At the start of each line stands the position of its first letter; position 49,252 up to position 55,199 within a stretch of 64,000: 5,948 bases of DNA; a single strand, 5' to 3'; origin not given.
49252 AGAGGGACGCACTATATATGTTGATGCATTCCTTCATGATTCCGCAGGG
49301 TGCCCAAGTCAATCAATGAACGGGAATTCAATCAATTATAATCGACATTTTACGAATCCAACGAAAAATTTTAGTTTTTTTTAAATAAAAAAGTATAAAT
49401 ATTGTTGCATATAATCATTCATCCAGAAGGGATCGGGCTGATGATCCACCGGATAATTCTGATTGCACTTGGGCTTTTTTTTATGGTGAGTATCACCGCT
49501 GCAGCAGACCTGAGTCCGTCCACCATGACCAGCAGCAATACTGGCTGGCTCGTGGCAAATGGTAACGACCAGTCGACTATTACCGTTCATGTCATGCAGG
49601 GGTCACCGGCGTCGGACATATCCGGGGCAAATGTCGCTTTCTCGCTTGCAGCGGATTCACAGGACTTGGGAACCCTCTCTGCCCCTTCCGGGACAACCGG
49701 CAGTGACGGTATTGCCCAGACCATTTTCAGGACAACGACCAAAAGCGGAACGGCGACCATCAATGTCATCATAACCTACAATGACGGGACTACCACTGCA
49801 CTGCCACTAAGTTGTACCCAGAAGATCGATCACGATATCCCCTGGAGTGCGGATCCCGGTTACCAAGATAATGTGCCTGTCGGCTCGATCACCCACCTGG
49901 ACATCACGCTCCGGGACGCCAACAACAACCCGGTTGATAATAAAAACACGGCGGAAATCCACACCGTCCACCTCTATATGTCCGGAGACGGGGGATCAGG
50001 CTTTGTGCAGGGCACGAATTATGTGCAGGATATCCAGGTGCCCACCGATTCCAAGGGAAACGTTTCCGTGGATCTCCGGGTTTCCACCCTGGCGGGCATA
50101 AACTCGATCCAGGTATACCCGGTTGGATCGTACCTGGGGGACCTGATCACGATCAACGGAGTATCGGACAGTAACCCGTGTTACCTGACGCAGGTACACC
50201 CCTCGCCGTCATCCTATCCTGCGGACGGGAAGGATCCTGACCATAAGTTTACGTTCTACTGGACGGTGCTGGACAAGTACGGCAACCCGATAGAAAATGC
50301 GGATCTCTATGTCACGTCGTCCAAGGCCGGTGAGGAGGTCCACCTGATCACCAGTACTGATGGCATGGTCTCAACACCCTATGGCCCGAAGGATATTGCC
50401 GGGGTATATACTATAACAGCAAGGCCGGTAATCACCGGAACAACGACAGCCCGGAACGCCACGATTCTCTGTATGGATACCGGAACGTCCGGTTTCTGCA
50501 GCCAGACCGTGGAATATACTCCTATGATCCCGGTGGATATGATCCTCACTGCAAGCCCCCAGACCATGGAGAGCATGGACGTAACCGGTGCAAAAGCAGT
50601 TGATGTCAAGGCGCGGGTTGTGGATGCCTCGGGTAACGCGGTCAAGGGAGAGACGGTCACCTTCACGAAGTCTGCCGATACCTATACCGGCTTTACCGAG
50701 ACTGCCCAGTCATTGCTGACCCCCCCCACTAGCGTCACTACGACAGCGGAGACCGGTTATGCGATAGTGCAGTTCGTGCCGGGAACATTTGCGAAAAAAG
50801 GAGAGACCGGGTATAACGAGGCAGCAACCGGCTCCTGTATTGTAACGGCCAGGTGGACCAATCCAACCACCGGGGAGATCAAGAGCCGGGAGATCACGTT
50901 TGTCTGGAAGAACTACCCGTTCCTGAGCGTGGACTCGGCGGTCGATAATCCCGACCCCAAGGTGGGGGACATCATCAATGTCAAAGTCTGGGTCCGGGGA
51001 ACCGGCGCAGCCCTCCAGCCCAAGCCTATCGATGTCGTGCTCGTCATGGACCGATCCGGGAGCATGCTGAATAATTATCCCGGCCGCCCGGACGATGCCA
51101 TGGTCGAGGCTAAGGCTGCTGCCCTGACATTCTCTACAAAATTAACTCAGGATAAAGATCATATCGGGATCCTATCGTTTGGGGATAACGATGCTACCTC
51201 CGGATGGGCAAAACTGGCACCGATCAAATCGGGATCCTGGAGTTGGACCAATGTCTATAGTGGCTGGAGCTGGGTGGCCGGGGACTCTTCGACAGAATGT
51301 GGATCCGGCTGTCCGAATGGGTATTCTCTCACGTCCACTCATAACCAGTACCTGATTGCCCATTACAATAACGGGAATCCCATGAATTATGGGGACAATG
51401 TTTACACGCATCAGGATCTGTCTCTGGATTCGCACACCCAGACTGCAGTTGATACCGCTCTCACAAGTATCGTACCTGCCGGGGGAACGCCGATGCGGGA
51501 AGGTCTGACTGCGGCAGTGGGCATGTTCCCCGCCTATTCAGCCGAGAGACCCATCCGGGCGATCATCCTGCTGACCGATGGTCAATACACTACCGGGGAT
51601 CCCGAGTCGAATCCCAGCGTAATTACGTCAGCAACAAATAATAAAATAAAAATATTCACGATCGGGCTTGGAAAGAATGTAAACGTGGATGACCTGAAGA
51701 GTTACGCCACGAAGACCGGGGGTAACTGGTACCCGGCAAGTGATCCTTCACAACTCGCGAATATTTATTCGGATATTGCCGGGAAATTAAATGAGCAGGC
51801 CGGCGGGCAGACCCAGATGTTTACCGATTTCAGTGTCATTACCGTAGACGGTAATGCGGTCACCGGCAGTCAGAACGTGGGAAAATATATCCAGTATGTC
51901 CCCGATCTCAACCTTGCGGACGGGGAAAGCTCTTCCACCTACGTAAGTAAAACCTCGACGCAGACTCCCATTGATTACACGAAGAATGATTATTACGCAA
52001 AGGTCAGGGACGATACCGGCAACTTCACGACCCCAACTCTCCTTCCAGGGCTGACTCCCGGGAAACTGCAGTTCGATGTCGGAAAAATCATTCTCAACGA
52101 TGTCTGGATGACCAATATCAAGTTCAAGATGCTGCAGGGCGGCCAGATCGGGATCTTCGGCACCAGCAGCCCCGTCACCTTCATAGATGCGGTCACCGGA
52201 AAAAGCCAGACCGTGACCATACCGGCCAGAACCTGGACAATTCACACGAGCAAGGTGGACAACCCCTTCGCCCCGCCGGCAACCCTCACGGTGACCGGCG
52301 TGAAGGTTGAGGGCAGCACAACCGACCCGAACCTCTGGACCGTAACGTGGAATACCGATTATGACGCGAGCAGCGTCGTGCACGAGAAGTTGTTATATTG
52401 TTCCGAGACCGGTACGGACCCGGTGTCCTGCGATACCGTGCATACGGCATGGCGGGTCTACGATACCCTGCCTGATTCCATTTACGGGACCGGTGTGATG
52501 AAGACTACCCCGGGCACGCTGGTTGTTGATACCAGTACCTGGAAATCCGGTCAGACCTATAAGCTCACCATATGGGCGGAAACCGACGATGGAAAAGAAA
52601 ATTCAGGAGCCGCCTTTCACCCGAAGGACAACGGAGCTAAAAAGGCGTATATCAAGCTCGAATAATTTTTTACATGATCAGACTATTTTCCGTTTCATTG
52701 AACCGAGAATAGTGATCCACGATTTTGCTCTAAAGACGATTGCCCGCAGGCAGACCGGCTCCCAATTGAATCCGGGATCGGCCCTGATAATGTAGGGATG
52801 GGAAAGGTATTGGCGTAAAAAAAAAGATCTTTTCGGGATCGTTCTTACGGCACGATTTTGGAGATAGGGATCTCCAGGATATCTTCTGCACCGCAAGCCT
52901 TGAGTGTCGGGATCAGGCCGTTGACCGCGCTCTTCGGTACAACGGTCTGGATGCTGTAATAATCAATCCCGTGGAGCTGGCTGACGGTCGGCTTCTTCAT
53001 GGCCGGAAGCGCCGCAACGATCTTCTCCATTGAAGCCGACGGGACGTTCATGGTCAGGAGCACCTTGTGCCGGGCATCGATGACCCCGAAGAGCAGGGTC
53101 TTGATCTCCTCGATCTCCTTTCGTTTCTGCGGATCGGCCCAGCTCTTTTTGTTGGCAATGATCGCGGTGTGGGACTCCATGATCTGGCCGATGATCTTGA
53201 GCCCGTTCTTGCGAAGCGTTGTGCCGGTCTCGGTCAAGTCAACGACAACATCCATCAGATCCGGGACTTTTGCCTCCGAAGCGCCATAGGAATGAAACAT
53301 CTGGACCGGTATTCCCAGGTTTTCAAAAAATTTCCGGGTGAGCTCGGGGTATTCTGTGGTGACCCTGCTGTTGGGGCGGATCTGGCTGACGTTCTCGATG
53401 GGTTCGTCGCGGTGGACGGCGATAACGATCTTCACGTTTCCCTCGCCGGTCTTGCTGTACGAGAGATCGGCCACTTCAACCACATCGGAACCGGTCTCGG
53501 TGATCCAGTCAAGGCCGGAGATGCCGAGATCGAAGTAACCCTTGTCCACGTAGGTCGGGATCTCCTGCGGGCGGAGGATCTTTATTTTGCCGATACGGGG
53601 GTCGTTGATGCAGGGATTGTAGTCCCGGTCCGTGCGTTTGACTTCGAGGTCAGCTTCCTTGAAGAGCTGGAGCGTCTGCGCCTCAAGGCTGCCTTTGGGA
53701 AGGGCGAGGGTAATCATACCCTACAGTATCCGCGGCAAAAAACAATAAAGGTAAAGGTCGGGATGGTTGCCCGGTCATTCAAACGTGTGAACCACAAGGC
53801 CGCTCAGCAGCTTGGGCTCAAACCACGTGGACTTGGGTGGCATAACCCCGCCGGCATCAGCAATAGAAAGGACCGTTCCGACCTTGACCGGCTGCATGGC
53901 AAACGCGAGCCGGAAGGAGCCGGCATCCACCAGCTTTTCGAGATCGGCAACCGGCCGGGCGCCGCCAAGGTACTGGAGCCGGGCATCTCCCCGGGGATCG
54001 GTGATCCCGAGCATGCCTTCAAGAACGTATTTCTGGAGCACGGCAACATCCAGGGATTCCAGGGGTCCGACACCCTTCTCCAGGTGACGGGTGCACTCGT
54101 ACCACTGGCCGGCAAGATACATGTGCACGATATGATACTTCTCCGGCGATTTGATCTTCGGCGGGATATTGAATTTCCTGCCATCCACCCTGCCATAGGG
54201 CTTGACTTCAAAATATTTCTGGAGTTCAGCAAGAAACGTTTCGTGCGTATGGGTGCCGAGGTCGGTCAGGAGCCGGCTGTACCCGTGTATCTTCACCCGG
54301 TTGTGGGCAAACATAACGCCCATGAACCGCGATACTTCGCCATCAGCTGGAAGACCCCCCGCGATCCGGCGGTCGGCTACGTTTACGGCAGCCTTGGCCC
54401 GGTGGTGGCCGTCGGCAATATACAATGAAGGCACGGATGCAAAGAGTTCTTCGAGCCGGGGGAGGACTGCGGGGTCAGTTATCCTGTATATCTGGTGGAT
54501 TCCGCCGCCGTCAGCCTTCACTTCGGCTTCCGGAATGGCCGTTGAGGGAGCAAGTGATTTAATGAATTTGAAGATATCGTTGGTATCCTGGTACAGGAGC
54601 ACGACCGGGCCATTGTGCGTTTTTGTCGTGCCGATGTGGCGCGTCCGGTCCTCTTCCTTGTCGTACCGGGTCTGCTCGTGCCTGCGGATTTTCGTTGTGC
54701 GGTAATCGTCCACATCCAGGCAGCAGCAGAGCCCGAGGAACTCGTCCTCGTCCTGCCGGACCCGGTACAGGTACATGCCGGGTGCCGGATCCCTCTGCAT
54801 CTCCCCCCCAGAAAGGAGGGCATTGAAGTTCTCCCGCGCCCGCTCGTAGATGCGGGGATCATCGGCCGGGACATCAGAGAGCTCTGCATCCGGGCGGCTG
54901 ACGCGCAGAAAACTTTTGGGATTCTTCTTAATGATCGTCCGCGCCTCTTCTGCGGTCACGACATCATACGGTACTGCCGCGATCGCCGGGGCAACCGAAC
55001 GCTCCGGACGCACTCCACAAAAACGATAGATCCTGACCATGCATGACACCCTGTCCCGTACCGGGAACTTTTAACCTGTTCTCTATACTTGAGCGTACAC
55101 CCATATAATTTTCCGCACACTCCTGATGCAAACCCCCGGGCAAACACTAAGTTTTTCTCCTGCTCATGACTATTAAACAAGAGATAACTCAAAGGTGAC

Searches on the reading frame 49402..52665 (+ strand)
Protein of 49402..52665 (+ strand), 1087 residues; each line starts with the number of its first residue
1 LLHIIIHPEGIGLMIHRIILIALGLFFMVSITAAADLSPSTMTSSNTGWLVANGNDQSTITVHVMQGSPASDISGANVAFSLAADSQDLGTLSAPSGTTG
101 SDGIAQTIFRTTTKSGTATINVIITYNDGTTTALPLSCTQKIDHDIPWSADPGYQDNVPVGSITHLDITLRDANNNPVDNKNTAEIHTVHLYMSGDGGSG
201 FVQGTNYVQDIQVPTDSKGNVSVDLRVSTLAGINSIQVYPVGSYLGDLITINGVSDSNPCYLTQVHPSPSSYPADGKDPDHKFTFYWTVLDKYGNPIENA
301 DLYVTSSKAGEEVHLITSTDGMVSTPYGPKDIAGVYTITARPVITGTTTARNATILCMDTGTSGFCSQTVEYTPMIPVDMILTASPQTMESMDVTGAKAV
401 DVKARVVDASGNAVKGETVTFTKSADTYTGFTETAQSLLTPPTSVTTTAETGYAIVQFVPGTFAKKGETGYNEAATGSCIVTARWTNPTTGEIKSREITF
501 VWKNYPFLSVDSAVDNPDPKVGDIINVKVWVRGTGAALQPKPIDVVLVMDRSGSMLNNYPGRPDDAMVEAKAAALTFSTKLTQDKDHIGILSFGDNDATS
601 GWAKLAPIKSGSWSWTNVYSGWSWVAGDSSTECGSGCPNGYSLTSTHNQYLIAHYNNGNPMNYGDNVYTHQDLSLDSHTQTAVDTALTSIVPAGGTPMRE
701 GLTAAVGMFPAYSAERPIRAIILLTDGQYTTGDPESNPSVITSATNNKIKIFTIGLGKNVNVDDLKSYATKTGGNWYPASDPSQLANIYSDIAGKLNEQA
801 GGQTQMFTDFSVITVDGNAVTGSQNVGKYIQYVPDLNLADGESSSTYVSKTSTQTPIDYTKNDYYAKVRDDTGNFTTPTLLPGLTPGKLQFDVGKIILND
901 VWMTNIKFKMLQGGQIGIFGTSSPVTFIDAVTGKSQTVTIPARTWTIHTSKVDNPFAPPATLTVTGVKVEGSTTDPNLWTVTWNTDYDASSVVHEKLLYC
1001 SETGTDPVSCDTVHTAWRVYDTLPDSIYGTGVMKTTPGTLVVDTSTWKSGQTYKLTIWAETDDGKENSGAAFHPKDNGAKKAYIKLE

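Call 14: search_protein_families(library=pfam, proteins=[window:49402-52665:+])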
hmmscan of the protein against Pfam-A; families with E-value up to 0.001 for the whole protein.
window:49402-52665:+ (1087 aa): 5 families
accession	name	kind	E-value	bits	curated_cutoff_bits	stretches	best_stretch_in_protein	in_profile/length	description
PF00092.34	VWA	-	3e-15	57.3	23.8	1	661-790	43-173/174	von Willebrand factor type A domain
PF02369.22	Big_1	-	7.7e-15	55.2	34.9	2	48-131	9-87/93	Bacterial Ig-like domain (group 1)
PF09134.16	Invasin_D3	-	2.9e-12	47.4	33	1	38-132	3-90/98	Invasin, domain 3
PF13519.12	VWA_2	-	8.1e-11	42.9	27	1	545-596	1-48/107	von Willebrand factor type A domain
PF13768.12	VWA_3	-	1.1e-05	26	27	1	680-775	61-152/155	von Willebrand factor type A domain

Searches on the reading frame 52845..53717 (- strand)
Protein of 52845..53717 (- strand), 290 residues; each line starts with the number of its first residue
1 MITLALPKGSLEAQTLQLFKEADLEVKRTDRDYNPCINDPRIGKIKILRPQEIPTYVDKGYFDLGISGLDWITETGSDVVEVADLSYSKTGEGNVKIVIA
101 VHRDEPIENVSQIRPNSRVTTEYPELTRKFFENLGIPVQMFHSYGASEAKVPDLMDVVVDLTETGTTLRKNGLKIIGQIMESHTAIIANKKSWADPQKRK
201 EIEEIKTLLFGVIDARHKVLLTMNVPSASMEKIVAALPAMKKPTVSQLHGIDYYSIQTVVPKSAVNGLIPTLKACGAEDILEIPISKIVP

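Call 16: search_protein_families(library=pfam, proteins=[window:52845-53717:-])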
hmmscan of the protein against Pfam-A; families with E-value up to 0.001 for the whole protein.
window:52845-53717:- (290 aa): 2 families
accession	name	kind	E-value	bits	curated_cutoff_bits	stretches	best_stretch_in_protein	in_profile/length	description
PF01634.23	HisG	-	1.6e-44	152.1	25.5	1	49-208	1-155/158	ATP phosphoribosyltransferase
PF08029.16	HisG_C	-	7e-24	84.2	23.5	1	215-287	1-73/73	HisG, C-terminal domain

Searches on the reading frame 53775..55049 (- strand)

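Call 16: search_protein_families(library=pfam, proteins=[window:53775-55049:-])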
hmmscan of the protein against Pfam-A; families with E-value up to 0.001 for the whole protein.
window:53775-55049:- (424 aa): 1 family
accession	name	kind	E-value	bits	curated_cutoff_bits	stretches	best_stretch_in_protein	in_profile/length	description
PF06245.16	DUF1015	-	5.1e-85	285.7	25.8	1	8-335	2-324/325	Protein of unknown function (DUF1015)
